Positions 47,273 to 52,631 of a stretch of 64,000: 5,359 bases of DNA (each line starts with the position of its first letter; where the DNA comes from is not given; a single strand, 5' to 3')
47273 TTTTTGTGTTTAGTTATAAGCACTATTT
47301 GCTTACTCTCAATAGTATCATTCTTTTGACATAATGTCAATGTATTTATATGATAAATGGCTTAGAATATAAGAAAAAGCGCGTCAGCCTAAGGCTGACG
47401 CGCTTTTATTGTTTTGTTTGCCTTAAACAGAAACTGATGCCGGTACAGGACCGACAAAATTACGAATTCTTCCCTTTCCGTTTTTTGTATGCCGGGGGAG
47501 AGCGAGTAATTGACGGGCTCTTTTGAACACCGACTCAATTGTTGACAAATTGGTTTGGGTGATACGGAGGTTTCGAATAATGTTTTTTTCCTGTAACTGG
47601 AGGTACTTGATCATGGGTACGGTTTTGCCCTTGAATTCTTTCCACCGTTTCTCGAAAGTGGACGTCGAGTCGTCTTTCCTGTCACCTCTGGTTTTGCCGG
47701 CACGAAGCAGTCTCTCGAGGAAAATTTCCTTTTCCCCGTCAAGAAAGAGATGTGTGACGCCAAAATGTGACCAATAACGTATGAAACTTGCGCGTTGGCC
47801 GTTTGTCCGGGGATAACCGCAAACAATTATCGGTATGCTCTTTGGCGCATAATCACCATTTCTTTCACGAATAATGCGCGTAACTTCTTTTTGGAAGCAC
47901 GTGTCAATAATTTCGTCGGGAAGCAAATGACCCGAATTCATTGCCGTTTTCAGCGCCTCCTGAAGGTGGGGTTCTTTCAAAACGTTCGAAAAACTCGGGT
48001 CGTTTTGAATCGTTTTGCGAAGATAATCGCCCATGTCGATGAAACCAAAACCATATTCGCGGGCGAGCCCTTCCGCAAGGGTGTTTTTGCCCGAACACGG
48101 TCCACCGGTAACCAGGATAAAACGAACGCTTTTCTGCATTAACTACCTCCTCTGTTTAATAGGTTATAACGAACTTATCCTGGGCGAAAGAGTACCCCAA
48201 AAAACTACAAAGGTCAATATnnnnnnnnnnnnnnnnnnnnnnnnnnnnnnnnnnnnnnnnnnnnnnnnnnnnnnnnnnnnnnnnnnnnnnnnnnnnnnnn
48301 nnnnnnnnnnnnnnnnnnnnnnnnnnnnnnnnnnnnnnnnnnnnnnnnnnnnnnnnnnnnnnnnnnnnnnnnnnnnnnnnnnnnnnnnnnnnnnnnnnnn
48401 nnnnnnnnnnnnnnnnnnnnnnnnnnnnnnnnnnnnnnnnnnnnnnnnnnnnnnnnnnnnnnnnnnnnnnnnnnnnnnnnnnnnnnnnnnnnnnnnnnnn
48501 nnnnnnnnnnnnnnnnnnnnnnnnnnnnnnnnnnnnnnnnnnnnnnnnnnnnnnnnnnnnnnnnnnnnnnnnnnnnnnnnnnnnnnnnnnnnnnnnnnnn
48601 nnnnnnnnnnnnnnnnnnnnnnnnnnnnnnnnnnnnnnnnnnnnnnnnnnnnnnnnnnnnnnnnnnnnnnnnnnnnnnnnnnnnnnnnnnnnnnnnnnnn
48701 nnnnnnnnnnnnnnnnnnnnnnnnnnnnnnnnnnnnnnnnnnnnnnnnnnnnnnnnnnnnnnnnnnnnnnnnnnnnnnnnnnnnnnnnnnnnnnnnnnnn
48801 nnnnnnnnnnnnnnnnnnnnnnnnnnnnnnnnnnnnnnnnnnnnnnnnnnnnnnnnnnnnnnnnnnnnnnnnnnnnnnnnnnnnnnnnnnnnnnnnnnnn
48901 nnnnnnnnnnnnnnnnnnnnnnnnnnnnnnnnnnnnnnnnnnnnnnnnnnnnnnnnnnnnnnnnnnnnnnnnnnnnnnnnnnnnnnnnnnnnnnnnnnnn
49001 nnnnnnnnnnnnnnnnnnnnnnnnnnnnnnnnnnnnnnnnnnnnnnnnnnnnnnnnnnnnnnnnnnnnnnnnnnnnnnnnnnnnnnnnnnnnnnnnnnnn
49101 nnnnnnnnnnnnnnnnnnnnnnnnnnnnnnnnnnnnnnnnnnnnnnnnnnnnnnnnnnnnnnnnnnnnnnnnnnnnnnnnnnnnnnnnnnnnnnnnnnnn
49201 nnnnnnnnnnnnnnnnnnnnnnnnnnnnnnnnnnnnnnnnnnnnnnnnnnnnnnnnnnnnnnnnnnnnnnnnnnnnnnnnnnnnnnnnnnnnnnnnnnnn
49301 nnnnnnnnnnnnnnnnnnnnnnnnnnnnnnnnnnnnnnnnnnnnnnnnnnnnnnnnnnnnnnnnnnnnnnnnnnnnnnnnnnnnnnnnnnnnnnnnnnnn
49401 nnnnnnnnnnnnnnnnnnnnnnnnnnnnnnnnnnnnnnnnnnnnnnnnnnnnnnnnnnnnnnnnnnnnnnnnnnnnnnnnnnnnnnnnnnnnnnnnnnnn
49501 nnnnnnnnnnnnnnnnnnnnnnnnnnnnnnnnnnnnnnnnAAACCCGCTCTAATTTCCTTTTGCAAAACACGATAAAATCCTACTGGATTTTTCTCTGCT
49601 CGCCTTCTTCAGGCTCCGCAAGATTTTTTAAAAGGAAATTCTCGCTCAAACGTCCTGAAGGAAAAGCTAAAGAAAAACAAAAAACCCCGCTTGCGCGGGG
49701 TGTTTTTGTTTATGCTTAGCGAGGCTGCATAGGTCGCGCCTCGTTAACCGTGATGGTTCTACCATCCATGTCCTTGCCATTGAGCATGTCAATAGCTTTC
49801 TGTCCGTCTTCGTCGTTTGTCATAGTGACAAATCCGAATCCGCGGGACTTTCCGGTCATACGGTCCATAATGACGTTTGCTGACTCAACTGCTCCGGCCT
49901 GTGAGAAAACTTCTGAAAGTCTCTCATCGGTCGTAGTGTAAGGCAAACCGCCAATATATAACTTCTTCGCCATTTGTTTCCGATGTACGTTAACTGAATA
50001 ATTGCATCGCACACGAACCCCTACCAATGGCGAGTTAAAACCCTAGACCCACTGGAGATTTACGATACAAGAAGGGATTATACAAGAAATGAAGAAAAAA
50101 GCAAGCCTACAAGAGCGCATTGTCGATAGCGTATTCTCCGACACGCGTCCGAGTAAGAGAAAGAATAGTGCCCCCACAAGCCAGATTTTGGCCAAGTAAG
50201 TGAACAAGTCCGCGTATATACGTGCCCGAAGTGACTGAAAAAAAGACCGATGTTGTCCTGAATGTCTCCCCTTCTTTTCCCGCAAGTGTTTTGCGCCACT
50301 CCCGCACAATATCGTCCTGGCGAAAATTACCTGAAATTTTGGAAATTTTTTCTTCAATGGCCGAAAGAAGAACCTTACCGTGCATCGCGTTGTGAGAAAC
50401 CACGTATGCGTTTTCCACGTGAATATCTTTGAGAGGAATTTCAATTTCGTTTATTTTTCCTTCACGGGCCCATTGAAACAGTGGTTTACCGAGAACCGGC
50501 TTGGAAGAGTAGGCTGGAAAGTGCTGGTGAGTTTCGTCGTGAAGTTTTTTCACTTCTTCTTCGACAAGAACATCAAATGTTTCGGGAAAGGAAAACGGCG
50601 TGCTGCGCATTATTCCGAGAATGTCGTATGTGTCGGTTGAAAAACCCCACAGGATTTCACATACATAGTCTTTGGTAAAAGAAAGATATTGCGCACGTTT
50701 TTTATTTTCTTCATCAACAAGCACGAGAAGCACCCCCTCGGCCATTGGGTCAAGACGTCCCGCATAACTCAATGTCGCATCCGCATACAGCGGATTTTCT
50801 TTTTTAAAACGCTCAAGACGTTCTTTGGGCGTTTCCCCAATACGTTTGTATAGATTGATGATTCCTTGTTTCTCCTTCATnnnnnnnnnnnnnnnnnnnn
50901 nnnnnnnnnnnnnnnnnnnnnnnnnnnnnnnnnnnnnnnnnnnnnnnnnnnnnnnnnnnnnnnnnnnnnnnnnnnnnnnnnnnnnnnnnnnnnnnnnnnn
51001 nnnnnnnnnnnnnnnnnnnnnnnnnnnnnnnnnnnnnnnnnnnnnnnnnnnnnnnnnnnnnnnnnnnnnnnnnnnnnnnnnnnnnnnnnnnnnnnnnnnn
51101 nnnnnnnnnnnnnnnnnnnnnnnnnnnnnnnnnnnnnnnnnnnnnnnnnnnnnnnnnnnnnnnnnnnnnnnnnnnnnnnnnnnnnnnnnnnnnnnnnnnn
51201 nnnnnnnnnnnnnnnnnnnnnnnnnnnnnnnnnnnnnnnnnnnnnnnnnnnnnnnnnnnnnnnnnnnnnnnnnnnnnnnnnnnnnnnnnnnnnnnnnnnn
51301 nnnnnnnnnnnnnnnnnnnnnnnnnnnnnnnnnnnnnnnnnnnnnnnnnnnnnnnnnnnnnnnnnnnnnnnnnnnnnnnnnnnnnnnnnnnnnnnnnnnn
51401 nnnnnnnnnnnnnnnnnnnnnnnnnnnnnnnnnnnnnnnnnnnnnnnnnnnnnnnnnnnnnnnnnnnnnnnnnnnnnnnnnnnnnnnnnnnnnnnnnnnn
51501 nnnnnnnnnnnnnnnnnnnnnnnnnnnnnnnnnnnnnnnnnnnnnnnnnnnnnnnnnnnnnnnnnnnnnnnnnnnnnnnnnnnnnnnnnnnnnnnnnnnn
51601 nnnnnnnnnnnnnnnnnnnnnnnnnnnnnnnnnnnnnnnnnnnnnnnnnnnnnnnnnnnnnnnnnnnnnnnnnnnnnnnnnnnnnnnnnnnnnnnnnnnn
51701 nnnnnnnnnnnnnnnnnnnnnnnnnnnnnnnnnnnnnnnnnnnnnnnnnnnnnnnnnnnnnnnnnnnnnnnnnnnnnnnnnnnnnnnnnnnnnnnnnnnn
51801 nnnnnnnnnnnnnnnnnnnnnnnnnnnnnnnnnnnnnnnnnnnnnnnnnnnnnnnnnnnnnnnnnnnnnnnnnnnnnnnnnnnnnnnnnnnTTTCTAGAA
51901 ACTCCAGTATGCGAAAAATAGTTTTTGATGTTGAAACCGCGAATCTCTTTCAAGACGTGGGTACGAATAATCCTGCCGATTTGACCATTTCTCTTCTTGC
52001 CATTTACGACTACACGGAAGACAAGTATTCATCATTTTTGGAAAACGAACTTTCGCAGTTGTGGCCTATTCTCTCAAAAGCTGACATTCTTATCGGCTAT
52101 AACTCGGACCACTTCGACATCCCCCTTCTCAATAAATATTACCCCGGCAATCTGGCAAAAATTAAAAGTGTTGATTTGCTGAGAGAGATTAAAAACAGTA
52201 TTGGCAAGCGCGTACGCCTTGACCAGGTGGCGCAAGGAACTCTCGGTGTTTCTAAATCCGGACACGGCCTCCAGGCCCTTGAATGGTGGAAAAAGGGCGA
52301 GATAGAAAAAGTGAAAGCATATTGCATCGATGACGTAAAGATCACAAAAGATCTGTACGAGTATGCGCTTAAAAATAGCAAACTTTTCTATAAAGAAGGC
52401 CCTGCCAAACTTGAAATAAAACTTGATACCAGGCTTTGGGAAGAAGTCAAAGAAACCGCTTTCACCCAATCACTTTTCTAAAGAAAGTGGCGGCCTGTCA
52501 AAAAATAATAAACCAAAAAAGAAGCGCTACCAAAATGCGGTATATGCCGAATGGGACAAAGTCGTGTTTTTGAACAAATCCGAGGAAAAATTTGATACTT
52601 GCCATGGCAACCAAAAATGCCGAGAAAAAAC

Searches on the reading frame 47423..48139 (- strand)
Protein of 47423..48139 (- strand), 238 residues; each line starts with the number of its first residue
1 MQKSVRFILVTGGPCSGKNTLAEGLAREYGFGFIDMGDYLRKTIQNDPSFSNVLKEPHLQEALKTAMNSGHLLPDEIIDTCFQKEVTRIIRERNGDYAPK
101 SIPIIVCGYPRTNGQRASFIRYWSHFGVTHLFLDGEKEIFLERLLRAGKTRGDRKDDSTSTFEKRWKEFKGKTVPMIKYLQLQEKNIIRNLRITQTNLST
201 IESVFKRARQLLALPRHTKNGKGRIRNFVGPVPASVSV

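Call 34: search_protein_families(library=pfam, proteins=[window:47423-48139:-], max_evalue=0.01)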
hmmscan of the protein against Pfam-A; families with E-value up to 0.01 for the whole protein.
window:47423-48139:- (238 aa): 5 families
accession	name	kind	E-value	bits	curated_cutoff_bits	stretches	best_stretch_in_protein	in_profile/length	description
PF00406.28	ADK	-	4.4e-15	56.5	26.8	1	10-182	1-148/151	Adenylate kinase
PF13207.12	AAA_17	-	2.3e-12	47.8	27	1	11-161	1-134/136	AAA domain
PF13238.12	AAA_18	-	1.2e-06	29.4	29.4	1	8-158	1-122/128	AAA domain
PF13521.12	AAA_28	-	0.00033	21.3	27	1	8-46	2-38/164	AAA domain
PF13671.12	AAA_33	-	0.0056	17.4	27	0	8-146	2-117/143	AAA domain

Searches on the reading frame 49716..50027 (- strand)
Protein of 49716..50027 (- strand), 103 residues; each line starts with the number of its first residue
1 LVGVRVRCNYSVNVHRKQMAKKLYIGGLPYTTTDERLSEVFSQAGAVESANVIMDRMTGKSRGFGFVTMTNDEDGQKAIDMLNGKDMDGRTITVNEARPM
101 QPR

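Call 68: search_protein_families(library=pfam, proteins=[window:49716-50027:-], max_evalue=0.0001)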
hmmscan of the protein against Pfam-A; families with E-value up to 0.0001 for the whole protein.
window:49716-50027:- (103 aa): 1 family
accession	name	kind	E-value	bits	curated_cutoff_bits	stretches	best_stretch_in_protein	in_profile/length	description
PF00076.28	RRM_1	-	4.8e-23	81.3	20.7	1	23-93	1-70/70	RNA recognition motif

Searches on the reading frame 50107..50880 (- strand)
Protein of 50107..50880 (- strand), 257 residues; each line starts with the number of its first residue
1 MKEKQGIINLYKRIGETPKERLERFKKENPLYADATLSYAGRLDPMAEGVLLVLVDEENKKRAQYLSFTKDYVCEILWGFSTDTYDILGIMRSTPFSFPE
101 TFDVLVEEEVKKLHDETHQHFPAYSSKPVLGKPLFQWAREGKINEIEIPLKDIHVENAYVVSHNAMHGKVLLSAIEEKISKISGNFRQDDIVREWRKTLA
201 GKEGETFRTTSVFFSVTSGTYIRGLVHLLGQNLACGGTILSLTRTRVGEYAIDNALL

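Call 68: search_protein_families(library=pfam, proteins=[window:50107-50880:-], max_evalue=0.0001)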
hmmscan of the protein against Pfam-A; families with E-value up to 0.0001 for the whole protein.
window:50107-50880:- (257 aa): 1 family
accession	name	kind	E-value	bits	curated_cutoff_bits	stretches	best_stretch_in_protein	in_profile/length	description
PF01509.24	TruB_N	-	4.5e-21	76.2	27.3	1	38-166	10-135/149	TruB family pseudouridylate synthase (N terminal domain)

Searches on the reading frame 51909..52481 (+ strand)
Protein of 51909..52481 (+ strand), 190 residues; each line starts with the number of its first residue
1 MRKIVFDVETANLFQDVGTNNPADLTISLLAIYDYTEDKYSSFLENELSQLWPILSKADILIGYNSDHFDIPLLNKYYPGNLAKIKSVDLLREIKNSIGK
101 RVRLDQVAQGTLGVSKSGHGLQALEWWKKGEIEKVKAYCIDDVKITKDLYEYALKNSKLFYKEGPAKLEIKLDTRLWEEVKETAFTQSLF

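Call 68: search_protein_families(library=pfam, proteins=[window:51909-52481:+], max_evalue=0.0001)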
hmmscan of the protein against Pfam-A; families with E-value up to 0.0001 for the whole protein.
window:51909-52481:+ (190 aa): 2 families
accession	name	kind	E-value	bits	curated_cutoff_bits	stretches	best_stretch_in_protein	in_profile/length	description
PF13482.12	RNase_H_2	-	8e-11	42.6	22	1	6-153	3-164/165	RNase_H superfamily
PF10108.15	DNA_pol_B_exo2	-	4.6e-05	23.6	24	0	99-146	118-166/213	Predicted 3'-5' exonuclease related to the exonuclease domain of PolB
